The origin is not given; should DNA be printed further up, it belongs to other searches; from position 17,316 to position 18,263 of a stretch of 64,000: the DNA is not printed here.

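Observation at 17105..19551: tRNA-proximal accessory islet: zinc-ribbon protein plus T5orf172/GIY-YIG-like protein plus small Cys-rich membrane proteins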

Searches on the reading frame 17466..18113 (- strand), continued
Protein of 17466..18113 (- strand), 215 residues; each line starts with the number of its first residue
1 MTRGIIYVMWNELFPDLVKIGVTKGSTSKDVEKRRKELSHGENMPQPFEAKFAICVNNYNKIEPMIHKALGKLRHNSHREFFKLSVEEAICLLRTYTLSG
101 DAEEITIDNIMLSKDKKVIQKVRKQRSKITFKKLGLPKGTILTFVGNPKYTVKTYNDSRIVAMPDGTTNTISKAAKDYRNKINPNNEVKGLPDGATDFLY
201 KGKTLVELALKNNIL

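Call 39: search_protein_representatives(alignment_id=A1)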
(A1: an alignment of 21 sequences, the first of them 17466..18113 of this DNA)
Query: 21 sequences, 219 profile positions. Proteins with E-value up to 0.001 (for the whole library): 9275; up to 1e-10: 1749; up to 1e-30: 6. The best 150 are listed.
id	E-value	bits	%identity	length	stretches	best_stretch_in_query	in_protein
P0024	2.8e-117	406.1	-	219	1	1-218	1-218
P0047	3.6e-78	278.2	-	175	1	44-215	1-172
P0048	1.5e-45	171.6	-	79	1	9-87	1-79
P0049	1.3e-33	132.5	-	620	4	109-209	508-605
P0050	7.8e-33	130.0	-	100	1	122-216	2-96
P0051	3.3e-31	124.7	-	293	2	1-94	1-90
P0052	1.2e-29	119.6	-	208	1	2-178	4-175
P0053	4.7e-29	117.6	-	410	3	4-213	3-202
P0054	1.2e-28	116.4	-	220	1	2-181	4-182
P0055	1.6e-28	115.9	-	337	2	1-212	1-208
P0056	8.7e-28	113.5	-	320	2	6-209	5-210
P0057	3.0e-27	111.8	-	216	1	2-211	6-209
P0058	3.5e-27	111.5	-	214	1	2-207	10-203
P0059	3.7e-27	111.5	-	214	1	1-211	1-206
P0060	3.9e-27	111.4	-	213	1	3-187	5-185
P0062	6.6e-27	110.6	-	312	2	2-208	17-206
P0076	4.7e-25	104.6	-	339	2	4-215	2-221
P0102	2.6e-23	98.9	-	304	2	5-216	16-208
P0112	1.1e-22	96.8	-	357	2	2-213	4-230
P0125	2.3e-22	95.8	-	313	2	5-208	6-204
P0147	1.5e-21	93.1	-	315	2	4-212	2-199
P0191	2.7e-20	89.0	-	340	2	2-214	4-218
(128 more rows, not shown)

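Call 53: predict_structure(alignment_id=A3)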
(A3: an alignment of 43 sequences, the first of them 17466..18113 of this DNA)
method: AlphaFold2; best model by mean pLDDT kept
length: 215 residues; sequences in the alignment: 43
mean_pLDDT: 86.7   pTM: 0.72
mean pLDDT of the five models: 86.7, 85.6, 82.7, 80.0, 79.3
residues with pLDDT >= 90: 83; 70-90: 121; 50-70: 8; < 50: 3
segments of 3 or more residues with pLDDT < 50: 75-77
pLDDT, mean of each block of 10 residues (from residue 1): 86 81 86 85 76 90 83 59 85 88 87 82 88 97 93 97 97 95 86 92 91 84
secondary structure, 60 per line:
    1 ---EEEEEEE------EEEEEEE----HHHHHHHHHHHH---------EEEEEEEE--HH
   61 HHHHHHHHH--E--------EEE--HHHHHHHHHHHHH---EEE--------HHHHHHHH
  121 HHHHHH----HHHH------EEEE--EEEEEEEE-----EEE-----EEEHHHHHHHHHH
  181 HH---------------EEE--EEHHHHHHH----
elements in order: E4-10 E17-23 H28-39 E49-56 H59-69 E81-83 H86-98 E102-104 H113-126 H131-134 E141-144 E147-154 E160-162 E168-170 H171-182 E198-200 H205-211

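Call 57: search_dna_similar(query=window:17466-18113:-, collection=phages, mode=protein, max_evalue=0.00001, max_rows=15)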
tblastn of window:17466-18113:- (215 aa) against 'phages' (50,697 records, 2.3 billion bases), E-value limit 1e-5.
Records with a match: 79; places in all: 79; records where one place covers at least 80% of the query: 2.
Best place of each record, by identity: <60% 79.
By first word of the organism name: Vibrio 67; Salmonella 3; Acinetobacter 2; Burkholderia 2; Leuconostoc 1; Lactobacillus 1; Escherichia 1; Proteus 1; Stenotrophomonas 1.
By host as written in the record: - 69; Salmonella enterica serotype Enteritidis E2331 2; Lactococcus lactis 1; Lactobacillus plantarum PM411 1; Salmonella enterica subsp. enterica 1; Escherichia coli 1; Acinetobacter baumannii 1; Acinetobacter sp. 1; and 2 more.
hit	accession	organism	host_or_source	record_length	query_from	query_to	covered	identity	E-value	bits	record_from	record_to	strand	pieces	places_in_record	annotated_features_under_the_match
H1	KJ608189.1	Leuconostoc phage LLC-1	Lactococcus lactis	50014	4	175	80%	26.0%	2e-6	54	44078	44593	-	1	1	hypothetical protein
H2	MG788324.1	Lactobacillus phage PM411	Lactobacillus plantarum PM411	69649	4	175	80%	25.6%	8e-9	61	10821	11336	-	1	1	hypothetical protein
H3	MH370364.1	Salmonella phage S107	Salmonella enterica subsp. enterica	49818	3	145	67%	29.3%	8e-7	55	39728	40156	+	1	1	hypothetical protein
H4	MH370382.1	Salmonella phage S135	Salmonella enterica serotype ...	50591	3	145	67%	29.3%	8e-7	55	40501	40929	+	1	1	hypothetical protein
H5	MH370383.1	Salmonella phage S137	Salmonella enterica serotype ...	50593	3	145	67%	29.3%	8e-7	55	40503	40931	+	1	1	hypothetical protein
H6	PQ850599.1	Escherichia phage CurroJimenez_Bas106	Escherichia coli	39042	2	84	39%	43.4%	3e-10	65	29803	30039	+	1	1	hypothetical protein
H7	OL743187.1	Acinetobacter phage vB_AbM_WUPSU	Acinetobacter baumannii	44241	4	90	40%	40.2%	7e-8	58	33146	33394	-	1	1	hypothetical protein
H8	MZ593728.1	Acinetobacter phage BUCT628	Acinetobacter sp.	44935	4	90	40%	40.2%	2e-7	56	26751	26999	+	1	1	hypothetical protein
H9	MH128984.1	Burkholderia phage vB_BmuP_KL4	-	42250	1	88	41%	39.6%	1e-7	57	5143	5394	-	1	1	putative helicase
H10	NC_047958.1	Burkholderia phage vB_BmuP_KL4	-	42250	1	88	41%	39.6%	1e-7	57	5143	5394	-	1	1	GIY-YIG nuclease family protein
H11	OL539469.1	Proteus phage vB_PmiP_Brookers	Proteus mirabilis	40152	4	102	46%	34.3%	1e-8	60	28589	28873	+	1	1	putative GIY-YIG nuclease family protein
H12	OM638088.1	Stenotrophomonas phage CUB19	Stenotrophomonas maltophilia STM-19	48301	1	108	50%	30.6%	8e-6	52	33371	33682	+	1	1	hypothetical protein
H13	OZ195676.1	Vibrio phage K303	Seawater and oysters mix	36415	3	88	40%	37.2%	2e-7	57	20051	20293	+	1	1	hypothetical protein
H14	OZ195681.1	Vibrio phage K308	Seawater and oysters mix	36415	3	88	40%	37.2%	2e-7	57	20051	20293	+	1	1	hypothetical protein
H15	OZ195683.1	Vibrio phage K233 g1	Seawater and oysters mix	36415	3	88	40%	37.2%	2e-7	57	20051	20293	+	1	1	hypothetical protein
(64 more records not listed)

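Call 64: search_solved_structures(query=A3, max_evalue=10, show_alignments=3)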
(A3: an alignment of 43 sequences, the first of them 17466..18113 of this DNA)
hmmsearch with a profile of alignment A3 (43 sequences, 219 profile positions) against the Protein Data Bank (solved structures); distinct sequences matched with E-value up to 10: 4.
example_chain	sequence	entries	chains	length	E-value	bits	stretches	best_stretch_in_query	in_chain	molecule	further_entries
5wb4_A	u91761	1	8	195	0.74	12.4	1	113-155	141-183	N-acetylglucosaminyldiphosphoundecaprenol N-acetyl-beta-D-mannosaminyltransferase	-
5wfg_A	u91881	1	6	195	0.75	12.4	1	113-155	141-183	N-acetylglucosaminyldiphosphoundecaprenol N-acetyl-beta-D-mannosaminyltransferase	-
3nx1_A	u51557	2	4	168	1.6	11.4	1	51-94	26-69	Ferulic acid decarboxylase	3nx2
3w3a_H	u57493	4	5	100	2.3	10.8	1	85-127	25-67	V-type ATP synthase subunit F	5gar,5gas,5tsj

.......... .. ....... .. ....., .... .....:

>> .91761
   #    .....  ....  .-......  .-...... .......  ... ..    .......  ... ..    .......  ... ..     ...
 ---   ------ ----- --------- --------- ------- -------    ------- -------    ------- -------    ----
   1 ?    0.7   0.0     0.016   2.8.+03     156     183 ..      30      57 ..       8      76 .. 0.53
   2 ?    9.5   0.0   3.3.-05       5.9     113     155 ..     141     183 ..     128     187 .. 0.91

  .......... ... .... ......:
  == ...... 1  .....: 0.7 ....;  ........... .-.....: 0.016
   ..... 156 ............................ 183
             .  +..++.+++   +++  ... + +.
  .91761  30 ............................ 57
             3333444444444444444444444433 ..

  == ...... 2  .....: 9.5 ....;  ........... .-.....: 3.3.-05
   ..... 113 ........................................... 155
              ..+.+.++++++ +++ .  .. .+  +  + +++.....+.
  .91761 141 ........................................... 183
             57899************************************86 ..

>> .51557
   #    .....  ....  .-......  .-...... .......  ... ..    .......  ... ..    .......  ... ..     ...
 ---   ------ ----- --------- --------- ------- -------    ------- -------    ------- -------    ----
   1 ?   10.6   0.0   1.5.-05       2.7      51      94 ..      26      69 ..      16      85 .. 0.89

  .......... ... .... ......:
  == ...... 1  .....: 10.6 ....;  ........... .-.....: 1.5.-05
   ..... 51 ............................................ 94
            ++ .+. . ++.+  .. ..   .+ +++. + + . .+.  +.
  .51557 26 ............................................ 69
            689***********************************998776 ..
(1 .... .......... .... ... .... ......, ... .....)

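Call 66: search_protein_families(library=pfam, alignment_id=A4, max_evalue=0.01)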
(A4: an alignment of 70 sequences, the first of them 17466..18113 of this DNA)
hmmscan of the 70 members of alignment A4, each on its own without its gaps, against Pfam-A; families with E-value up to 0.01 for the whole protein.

A. member 1, window:17466-18113:- (215 aa): 2 families
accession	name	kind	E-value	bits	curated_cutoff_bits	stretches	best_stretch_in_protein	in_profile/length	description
PF10544.15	T5orf172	-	1.4e-13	51.6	20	1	4-90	1-94/101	T5orf172 domain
PF13455.12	MUG113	-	8.3e-10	39.6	22.3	1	18-90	1-67/73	Meiotically up-regulated gene 113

B. families by the number of members that match (of 70 scanned): 12 families
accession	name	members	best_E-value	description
PF10544.15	T5orf172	69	1.3e-19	T5orf172 domain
PF13455.12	MUG113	68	2.1e-18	Meiotically up-regulated gene 113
PF01541.30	GIY-YIG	5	0.00021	GIY-YIG catalytic domain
PF18755.6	RAMA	3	3.7e-09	Restriction Enzyme Adenine Methylase Associated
PF11149.13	DUF2924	2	1.3e-05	Protein of unknown function (DUF2924)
PF20294.3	KMPT-N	1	2.9e-05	KTSC and Metallopeptidase N-terminal fusion domain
PF06249.18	EutQ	1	0.00028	Ethanolamine utilisation protein EutQ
PF00861.27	Ribosomal_L18p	1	0.00073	Ribosomal L18 of archaea, bacteria, mitoch. and chloroplast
PF24005.1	DUF7320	1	0.00078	Domain of unknown function (DUF7320)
PF18040.7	BPA_C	1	0.0028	beta porphyranase A C-terminal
PF13669.12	Glyoxalase_4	1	0.0035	Glyoxalase/Bleomycin resistance protein/Dioxygenase superfamily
PF10777.14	YlaC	1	0.0075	Inner membrane protein YlaC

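Call 67: search_protein_families(library=pfam, proteins=[P0049, P0055, P0056, P0062, P0076, P0102, P0112, P0125, P0147, P0191], max_evalue=0.1)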
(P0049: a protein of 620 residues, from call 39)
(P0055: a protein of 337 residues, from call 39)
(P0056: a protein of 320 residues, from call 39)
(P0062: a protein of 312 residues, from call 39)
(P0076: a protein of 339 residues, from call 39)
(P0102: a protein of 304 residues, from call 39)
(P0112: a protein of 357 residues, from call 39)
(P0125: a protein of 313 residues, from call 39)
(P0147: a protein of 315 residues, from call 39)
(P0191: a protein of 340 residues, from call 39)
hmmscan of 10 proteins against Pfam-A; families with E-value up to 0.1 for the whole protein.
P0049 (620 aa): 4 families
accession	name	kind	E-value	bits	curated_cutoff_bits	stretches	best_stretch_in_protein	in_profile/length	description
PF11149.13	DUF2924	-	1.3e-05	25.9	31.2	0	359-442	40-121/135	Protein of unknown function (DUF2924)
PF10544.15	T5orf172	-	6.2e-05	23.9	20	1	16-64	2-52/101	T5orf172 domain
PF13455.12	MUG113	-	0.093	13.8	22.3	0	30-64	2-34/73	Meiotically up-regulated gene 113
PF18740.7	EC042_2821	-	0.1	13.7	24.9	1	151-215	23-86/97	EC042_2821-like Restriction Endonuclease-like domain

P0055 (337 aa): 4 families
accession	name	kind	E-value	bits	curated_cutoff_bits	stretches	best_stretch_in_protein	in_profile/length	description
PF10544.15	T5orf172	-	2.4e-13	50.9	20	1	4-94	1-99/101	T5orf172 domain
PF13455.12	MUG113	-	8.2e-11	42.8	22.3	1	19-93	1-71/73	Meiotically up-regulated gene 113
PF11149.13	DUF2924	-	0.024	15.4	31.2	0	237-290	66-120/135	Protein of unknown function (DUF2924)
PF22746.1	SHOCT-like_DUF2089-C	-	0.037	14.1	27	1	83-95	15-27/32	SHOCT-like domain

P0056 (320 aa): 5 families
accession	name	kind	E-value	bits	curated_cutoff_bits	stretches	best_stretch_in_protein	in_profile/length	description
PF10544.15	T5orf172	-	1.3e-17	64.5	20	1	5-88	3-98/101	T5orf172 domain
PF13455.12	MUG113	-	3.1e-16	60.2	22.3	1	17-87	1-70/73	Meiotically up-regulated gene 113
PF00861.27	Ribosomal_L18p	-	0.00073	20.3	27.8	0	246-276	81-111/116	Ribosomal L18 of archaea, bacteria, mitoch. and chloroplast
PF05837.17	CENP-H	-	0.014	15.7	29.9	0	84-161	121-201/202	Centromere protein H (CENP-H)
PF18357.7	DtxR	-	0.063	14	25.9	0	135-167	36-68/79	Diphteria toxin repressor SH3 domain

P0062 (312 aa): 2 families
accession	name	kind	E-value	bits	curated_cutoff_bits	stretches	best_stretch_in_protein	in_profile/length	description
PF10544.15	T5orf172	-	2.5e-14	54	20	1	19-100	1-94/101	T5orf172 domain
PF13455.12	MUG113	-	8.3e-14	52.4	22.3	1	33-100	1-67/73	Meiotically up-regulated gene 113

P0076 (339 aa): 2 families
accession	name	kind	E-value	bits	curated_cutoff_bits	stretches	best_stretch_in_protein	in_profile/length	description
PF13455.12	MUG113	-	1.4e-14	54.8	22.3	1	22-98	1-70/73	Meiotically up-regulated gene 113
PF10544.15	T5orf172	-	1e-13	52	20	1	2-99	1-98/101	T5orf172 domain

P0102 (304 aa): 2 families
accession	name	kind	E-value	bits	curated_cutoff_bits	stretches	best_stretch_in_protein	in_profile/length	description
PF10544.15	T5orf172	-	1.6e-14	54.6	20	1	16-101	2-99/101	T5orf172 domain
PF13455.12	MUG113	-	6.8e-11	43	22.3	1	29-99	1-70/73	Meiotically up-regulated gene 113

P0112 (357 aa): 3 families
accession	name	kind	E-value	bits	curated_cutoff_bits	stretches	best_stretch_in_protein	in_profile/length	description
PF10544.15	T5orf172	-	1.1e-13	51.9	20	1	6-105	1-99/101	T5orf172 domain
PF13455.12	MUG113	-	1e-09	39.3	22.3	1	21-105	2-72/73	Meiotically up-regulated gene 113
PF01541.30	GIY-YIG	-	0.0052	17.5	22.6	1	5-39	1-34/78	GIY-YIG catalytic domain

P0125 (313 aa): 3 families
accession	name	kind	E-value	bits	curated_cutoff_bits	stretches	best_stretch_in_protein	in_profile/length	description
PF10544.15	T5orf172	-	2.2e-15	57.4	20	1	7-93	3-99/101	T5orf172 domain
PF13455.12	MUG113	-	1.4e-12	48.5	22.3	1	19-93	1-72/73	Meiotically up-regulated gene 113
PF24174.1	MsddA-like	-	0.068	13.8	27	0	134-187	11-67/137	Bacterial deaminase MsddA-like domain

P0147 (315 aa): 7 families
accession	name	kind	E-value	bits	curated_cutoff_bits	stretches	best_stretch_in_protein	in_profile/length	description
PF10544.15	T5orf172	-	1.1e-16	61.6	20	1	2-86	1-100/101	T5orf172 domain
PF13455.12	MUG113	-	2.7e-12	47.5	22.3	1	16-84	1-71/73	Meiotically up-regulated gene 113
PF18755.6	RAMA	-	3.7e-09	36.9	35.2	2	238-311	30-104/107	Restriction Enzyme Adenine Methylase Associated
PF01541.30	GIY-YIG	-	0.00021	22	22.6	1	2-39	2-38/78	GIY-YIG catalytic domain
PF04870.21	Moulting_cycle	-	0.011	15.6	22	0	106-174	221-290/344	Moulting cycle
PF08894.16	DUF1838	-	0.066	13.4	25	0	156-213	140-197/232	Protein of unknown function (DUF1838)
PF13180.12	PDZ_2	-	0.069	13.9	27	0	227-253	19-45/80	PDZ domain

P0191 (340 aa): 2 families
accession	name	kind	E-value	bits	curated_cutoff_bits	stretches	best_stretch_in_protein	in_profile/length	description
PF10544.15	T5orf172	-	1.3e-11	45.3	20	1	6-98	1-100/101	T5orf172 domain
PF13455.12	MUG113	-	4.5e-09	37.2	22.3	1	21-97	1-72/73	Meiotically up-regulated gene 113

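Call 78: search_protein_families(library=pfam, proteins=[L001:7105-7572:+, L001:7585-7977:+, L017:8655-9821:-, L017:10577-11665:-, L017:12214-13803:+, L017:5795-7243:+], max_evalue=0.01)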
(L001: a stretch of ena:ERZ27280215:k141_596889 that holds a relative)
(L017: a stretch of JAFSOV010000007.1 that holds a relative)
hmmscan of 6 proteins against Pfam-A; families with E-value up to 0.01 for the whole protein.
L001:7105-7572:+ (155 aa): 0 families

L001:7585-7977:+ (130 aa): 0 families

L017:8655-9821:- (388 aa): 7 families
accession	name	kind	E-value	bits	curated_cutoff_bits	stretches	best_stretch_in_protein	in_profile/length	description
PF07693.20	KAP_NTPase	-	4.6e-29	102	20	1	34-258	4-232/293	KAP family P-loop domain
PF13401.12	AAA_22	-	1.3e-06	29.2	27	1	49-212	6-120/130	AAA domain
PF05729.18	NACHT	-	8.4e-06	26.1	26.7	1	50-192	2-98/167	NACHT domain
PF13191.12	AAA_16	-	0.00035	21.5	32.6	1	52-190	28-147/167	AAA ATPase domain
PF13245.12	AAA_19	-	0.002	18.8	25.1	0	49-78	12-41/134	AAA domain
PF06745.19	ATPase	-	0.0023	17.8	26.6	0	44-69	15-40/231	KaiC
PF24883.2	NPHP3_N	-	0.0024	18.5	24.8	0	49-203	23-150/164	Nephrocystin 3, N-terminal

L017:10577-11665:- (362 aa): 2 families
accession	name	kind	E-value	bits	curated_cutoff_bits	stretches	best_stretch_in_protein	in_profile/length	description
PF10345.15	Cohesin_load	-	0.005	15.7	25.8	1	6-112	242-347/585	Cohesin loading factor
PF24531.2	ANC1_spectrin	-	0.0082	17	27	0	57-142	6-82/95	Nuclear anchorage protein 1, spectrin repeat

L017:12214-13803:+ (529 aa): 2 families
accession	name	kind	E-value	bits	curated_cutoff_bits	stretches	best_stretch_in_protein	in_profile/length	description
PF00239.26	Resolvase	-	2.2e-39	135.3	23.3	1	7-157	2-144/145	Resolvase, N terminal domain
PF07508.19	Recombinase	-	1.1e-12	48.5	21.1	1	179-276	2-101/102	Recombinase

L017:5795-7243:+ (482 aa): 1 family
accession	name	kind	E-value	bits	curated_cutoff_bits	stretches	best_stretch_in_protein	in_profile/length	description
PF17289.8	Terminase_6C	-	3.4e-06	27.5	22.6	1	315-445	2-127/155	Terminase RNaseH-like domain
